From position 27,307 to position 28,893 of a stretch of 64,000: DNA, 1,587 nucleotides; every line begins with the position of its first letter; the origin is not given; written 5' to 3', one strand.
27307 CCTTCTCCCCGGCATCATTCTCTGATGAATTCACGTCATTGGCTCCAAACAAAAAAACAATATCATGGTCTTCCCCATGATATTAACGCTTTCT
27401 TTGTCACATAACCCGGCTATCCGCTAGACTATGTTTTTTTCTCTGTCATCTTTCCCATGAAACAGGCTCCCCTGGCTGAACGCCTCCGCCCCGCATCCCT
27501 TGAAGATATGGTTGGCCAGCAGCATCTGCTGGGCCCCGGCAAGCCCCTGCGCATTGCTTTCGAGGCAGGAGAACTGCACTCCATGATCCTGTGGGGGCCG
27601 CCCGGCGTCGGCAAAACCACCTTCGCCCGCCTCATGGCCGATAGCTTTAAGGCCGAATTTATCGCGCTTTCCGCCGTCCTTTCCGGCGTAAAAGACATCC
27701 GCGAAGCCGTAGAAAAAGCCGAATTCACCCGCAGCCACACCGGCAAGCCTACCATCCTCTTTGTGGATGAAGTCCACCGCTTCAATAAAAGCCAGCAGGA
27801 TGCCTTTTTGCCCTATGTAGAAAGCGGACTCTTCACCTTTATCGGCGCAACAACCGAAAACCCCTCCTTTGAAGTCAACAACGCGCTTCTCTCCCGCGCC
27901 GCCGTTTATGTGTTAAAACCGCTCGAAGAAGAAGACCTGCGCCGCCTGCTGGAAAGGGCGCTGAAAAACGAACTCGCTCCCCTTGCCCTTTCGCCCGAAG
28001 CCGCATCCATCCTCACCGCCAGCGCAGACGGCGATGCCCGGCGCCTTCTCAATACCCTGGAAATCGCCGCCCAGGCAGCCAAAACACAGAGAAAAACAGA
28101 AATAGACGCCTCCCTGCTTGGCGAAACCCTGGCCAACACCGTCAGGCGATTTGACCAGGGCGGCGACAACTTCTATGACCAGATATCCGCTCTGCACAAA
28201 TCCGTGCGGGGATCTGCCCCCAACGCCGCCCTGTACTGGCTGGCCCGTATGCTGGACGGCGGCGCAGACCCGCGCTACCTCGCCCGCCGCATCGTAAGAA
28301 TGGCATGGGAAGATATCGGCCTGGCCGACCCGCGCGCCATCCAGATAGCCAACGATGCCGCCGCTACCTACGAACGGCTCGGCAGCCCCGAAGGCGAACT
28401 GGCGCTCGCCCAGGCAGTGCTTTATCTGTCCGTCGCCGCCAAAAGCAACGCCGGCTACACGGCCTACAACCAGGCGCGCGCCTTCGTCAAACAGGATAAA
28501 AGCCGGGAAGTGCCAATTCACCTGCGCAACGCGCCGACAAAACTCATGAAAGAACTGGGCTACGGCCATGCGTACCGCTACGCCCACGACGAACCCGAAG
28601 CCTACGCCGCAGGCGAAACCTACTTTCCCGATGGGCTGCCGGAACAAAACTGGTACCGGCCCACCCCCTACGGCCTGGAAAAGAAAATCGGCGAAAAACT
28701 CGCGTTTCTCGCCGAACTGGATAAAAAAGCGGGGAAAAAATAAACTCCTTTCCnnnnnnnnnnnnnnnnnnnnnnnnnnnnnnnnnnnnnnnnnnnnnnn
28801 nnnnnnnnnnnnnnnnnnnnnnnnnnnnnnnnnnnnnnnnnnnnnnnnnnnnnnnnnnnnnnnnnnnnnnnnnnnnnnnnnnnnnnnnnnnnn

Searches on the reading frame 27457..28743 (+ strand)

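Call 80: search_protein_families(library=pfam, proteins=[window:27457-28743:+], max_evalue=0.001)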
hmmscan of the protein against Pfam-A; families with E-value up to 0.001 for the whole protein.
window:27457-28743:+ (428 aa): 11 families
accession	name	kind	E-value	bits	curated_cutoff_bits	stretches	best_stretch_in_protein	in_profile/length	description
PF12002.13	MgsA_C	-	1.8e-64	217.1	27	1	252-416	1-164/167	MgsA AAA+ ATPase C terminal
PF16193.11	AAA_assoc_2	-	1.2e-23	83.6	34.3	1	175-251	4-81/81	AAA C-terminal domain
PF00004.35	AAA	-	8.1e-16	59.1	21.2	1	43-154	1-129/131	ATPase family associated with various cellular activities (AAA)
PF05496.18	RuvB_N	-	2.2e-11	44.2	27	1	10-122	1-109/159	Holliday junction DNA helicase RuvB P-loop domain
PF13191.12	AAA_16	-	3.1e-07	31.5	32.6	0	37-67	21-51/167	AAA ATPase domain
PF07728.20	AAA_5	-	7.5e-07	29.7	22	1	43-124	2-93/139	AAA domain (dynein-related subfamily)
PF01078.27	Mg_chelatase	-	6.3e-06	26.2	20.3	1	16-94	3-82/207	Magnesium chelatase, subunit ChlI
PF13173.12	AAA_14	-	1.8e-05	25.2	27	1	43-157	5-124/129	AAA domain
PF13401.12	AAA_22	-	2.2e-05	25.2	27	1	42-174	7-84/130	AAA domain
PF20720.3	nSTAND3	-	0.0004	20.6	27.2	1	41-88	18-64/155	Novel STAND NTPase 3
PF00158.32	Sigma54_activat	-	0.00054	20.1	20.2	0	96-136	92-132/168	Sigma-54 interaction domain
